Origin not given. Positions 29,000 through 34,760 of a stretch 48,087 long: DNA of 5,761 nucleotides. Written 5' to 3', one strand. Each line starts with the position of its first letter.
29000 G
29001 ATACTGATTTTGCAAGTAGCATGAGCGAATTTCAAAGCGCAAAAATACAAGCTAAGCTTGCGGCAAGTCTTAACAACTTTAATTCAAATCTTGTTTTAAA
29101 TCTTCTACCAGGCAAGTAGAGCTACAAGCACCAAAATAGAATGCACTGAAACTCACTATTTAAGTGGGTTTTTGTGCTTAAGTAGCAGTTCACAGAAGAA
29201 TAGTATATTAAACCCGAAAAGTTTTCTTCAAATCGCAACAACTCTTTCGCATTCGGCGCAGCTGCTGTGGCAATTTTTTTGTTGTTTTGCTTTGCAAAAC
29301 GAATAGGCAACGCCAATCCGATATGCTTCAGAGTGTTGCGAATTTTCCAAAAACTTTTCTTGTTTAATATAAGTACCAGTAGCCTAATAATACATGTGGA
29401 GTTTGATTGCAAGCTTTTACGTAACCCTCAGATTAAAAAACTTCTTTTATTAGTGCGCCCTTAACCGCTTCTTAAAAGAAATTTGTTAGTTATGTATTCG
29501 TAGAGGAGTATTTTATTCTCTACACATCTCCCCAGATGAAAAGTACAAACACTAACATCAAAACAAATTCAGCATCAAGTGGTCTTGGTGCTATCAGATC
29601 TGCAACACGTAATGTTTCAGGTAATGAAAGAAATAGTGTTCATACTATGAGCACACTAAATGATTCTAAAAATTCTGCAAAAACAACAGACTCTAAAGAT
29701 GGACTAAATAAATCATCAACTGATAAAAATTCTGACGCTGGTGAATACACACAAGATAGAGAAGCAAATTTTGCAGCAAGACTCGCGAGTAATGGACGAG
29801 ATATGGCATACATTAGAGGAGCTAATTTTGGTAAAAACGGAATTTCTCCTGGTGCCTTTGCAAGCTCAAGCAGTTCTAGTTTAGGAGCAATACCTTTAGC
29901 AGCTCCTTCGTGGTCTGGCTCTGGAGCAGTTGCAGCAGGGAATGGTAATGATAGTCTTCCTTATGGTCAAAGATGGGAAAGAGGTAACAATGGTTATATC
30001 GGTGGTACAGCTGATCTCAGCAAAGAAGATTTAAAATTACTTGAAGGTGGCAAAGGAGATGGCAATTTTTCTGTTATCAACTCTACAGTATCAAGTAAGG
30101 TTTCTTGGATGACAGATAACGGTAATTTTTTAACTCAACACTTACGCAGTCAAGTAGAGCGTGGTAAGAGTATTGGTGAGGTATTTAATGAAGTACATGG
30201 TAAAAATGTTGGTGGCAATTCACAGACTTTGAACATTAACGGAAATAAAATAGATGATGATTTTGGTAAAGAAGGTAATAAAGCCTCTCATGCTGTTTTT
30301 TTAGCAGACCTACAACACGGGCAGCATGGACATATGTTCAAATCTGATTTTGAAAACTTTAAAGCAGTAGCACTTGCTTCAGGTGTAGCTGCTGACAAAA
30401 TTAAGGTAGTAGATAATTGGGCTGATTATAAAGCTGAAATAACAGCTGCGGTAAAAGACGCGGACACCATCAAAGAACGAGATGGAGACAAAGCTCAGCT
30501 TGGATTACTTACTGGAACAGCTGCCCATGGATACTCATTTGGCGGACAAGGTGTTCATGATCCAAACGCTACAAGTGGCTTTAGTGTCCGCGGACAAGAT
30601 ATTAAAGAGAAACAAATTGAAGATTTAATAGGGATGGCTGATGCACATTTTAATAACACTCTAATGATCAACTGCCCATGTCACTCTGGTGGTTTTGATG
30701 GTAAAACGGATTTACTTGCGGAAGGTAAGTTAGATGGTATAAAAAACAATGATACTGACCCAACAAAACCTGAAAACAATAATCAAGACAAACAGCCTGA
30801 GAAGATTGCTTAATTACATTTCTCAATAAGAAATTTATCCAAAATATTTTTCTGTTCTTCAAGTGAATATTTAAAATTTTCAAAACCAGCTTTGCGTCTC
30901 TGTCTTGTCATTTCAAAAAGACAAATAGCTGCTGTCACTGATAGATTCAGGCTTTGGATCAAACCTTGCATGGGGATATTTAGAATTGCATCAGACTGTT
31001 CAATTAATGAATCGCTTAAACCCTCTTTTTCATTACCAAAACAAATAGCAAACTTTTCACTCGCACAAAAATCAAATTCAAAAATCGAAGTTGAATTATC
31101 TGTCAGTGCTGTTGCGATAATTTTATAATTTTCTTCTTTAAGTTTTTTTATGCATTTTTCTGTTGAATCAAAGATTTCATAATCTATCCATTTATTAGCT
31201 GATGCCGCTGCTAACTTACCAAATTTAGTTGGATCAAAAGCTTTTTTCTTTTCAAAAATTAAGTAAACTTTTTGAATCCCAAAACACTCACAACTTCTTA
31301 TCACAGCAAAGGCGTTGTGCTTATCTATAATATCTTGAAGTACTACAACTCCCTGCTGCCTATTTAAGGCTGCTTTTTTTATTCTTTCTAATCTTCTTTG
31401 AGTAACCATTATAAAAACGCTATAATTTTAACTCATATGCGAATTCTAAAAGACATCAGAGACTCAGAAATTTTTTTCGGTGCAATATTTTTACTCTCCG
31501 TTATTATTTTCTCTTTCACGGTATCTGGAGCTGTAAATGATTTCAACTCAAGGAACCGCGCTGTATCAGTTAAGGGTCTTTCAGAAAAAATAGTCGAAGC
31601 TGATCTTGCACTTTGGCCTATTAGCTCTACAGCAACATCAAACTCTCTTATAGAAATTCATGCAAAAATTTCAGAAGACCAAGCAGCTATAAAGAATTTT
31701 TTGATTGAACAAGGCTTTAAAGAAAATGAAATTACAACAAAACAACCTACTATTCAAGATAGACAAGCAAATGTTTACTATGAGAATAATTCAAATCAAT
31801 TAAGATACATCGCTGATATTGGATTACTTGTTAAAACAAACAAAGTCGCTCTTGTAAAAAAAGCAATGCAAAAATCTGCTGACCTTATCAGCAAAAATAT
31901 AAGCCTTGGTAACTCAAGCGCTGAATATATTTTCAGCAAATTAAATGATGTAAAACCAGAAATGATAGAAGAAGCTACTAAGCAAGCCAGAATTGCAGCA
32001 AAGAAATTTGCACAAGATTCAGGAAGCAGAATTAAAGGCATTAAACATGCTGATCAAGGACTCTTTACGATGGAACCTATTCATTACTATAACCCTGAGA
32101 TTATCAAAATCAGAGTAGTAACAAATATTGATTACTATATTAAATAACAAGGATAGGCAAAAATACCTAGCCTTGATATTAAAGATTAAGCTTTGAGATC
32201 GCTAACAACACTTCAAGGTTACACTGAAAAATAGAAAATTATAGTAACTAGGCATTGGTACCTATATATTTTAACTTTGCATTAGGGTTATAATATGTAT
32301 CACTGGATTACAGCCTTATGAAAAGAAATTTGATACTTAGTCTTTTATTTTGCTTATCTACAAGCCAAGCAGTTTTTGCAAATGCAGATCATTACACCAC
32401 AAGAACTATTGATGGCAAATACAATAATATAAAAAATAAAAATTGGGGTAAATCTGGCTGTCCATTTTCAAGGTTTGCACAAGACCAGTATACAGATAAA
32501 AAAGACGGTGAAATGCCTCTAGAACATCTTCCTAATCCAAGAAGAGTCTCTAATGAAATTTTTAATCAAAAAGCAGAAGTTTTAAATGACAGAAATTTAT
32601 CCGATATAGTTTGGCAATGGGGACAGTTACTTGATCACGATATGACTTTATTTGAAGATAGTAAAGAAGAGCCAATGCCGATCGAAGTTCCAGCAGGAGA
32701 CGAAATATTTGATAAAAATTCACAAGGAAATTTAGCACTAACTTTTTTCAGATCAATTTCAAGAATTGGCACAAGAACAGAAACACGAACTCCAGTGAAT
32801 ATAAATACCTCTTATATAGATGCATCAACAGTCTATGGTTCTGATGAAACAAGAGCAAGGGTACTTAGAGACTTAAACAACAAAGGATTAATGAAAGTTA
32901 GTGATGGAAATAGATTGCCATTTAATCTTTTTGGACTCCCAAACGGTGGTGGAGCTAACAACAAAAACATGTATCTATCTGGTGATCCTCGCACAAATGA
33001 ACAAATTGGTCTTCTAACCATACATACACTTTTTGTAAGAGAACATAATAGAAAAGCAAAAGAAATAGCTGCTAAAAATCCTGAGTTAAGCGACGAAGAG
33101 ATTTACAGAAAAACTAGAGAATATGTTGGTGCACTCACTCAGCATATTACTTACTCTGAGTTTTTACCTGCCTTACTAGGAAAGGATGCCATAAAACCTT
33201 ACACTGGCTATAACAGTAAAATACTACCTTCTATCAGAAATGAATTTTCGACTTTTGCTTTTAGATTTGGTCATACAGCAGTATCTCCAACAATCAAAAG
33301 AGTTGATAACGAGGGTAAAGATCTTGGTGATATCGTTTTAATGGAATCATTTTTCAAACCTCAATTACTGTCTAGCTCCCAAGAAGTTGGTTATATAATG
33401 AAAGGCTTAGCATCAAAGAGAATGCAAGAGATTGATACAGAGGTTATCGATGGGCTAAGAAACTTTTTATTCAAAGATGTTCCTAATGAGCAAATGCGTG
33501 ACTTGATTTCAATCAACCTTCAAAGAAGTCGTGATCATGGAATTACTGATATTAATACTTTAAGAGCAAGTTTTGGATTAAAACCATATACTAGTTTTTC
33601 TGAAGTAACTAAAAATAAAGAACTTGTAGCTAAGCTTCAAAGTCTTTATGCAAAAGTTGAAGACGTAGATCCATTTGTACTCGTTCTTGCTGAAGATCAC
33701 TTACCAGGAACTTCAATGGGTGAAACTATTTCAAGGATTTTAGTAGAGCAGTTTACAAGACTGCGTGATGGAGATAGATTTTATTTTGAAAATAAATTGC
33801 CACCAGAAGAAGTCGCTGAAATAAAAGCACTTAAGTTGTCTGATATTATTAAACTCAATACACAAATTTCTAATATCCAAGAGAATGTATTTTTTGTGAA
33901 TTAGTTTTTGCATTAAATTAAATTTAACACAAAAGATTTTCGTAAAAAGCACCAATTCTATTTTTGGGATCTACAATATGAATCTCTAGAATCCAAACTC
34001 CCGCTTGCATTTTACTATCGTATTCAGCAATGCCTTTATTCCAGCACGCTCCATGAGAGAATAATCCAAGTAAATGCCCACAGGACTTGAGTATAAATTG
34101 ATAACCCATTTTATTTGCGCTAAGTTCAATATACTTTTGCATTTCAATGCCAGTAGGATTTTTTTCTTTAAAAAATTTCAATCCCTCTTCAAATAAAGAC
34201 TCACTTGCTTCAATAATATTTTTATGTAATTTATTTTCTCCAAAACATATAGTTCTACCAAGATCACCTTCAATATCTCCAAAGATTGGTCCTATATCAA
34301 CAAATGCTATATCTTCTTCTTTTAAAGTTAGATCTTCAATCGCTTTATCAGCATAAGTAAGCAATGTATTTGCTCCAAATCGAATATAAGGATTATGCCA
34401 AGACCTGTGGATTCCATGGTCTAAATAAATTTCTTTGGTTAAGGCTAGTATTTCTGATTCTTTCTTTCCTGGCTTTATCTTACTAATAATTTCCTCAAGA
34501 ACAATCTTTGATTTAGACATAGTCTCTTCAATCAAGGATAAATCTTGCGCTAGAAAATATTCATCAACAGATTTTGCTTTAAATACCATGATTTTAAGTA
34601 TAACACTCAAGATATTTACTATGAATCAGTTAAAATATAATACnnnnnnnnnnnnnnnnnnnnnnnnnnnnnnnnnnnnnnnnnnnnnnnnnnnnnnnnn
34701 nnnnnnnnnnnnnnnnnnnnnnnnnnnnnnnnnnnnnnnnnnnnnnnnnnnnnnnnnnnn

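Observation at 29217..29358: Dispersed ~142-nt hairpin-forming intergenic element family: 3 full-length copies and 1 deleted copy, all in the same orientation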

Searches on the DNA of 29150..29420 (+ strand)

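Call 37: search_rna_families(source=window, start=29150, end=29420, threshold=evalue, max_evalue=10)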
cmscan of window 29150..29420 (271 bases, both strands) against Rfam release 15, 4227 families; matches with E-value up to 10: 2.
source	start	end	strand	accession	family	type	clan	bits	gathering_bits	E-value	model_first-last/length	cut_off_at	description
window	29277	29312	+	RF01046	WLE3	Cis-reg;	-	18.4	50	0.11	1-44/44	no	Wingless localisation element 3 (WLE3)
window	29340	29376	-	RF04360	psbT-asRNA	Gene; antisense;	-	15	48.5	1.8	1-38/38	no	Plastid psbT antisense RNA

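Call 45: search_dna_similar(query=window:29204-29371:+, collection=plasmids, mode=distant, max_evalue=0.01, max_rows=10)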
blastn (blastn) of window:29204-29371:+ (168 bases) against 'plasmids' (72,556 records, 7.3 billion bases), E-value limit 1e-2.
No match.

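Call 46: search_dna_similar(query=window:29204-29371:+, collection=phages, mode=distant, max_evalue=0.01, max_rows=10)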
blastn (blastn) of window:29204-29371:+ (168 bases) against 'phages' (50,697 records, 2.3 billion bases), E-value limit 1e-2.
No match.

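Call 92: search_dna_similar(query=window:29204-29371:+, collection=ecoli_genomes, mode=distant, max_evalue=0.01, max_rows=5)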
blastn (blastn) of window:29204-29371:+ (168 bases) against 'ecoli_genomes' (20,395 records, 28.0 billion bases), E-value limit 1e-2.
No match.

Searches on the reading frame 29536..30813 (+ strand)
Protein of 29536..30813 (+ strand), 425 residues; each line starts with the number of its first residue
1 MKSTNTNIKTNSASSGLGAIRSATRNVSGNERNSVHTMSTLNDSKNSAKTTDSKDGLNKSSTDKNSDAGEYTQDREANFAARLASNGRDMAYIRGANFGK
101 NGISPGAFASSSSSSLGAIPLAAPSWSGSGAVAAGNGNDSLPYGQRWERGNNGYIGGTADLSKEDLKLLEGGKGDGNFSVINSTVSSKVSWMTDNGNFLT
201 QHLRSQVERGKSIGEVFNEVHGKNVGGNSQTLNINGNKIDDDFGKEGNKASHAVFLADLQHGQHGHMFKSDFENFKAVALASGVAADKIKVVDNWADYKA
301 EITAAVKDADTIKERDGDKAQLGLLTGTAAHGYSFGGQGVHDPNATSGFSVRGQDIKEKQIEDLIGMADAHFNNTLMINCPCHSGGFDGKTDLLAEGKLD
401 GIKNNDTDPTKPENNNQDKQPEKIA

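Call 33: search_protein_families(library=pfam, proteins=[window:29536-30813:+])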
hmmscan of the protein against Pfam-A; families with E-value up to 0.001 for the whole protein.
window:29536-30813:+ (425 aa): 0 families

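Call 34: find_encoding_contigs(protein=window:29536-30813:+, flank=10000, max_places=10)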
Protein window:29536-30813:+ (425 aa): 1 contig read that carries it; 1 place shown.
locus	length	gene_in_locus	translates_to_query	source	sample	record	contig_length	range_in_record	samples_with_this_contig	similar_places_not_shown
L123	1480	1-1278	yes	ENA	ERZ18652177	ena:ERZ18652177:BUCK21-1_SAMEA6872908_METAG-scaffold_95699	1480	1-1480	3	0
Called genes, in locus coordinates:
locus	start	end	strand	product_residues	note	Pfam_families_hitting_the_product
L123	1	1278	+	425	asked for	?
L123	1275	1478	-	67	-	?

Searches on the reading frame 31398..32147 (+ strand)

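Call 31: search_protein_families(library=pfam, proteins=[window:31398-32147:+])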
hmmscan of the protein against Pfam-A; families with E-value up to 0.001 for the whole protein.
window:31398-32147:+ (249 aa): 1 family
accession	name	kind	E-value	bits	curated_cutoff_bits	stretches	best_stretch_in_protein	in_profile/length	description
PF04402.19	SIMPL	-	6.7e-16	59.6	25.2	1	56-220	1-160/205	Protein of unknown function (DUF541)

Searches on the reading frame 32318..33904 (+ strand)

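Call 32: search_protein_families(library=pfam, proteins=[window:32318-33904:+])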
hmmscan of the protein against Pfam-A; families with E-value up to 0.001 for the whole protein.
window:32318-33904:+ (528 aa): 1 family
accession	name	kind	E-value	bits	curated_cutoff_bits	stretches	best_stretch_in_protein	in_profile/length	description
PF03098.20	An_peroxidase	-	1e-145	486.7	25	1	29-525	2-530/530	Animal haem peroxidase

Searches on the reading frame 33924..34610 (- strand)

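Call 32: search_protein_families(library=pfam, proteins=[window:33924-34610:-])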
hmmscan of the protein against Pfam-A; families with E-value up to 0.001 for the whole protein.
window:33924-34610:- (228 aa): 1 family
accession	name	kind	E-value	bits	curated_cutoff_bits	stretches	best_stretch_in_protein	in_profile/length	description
PF00557.29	Peptidase_M24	-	2.6e-22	80.1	23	1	27-226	3-203/208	Metallopeptidase family M24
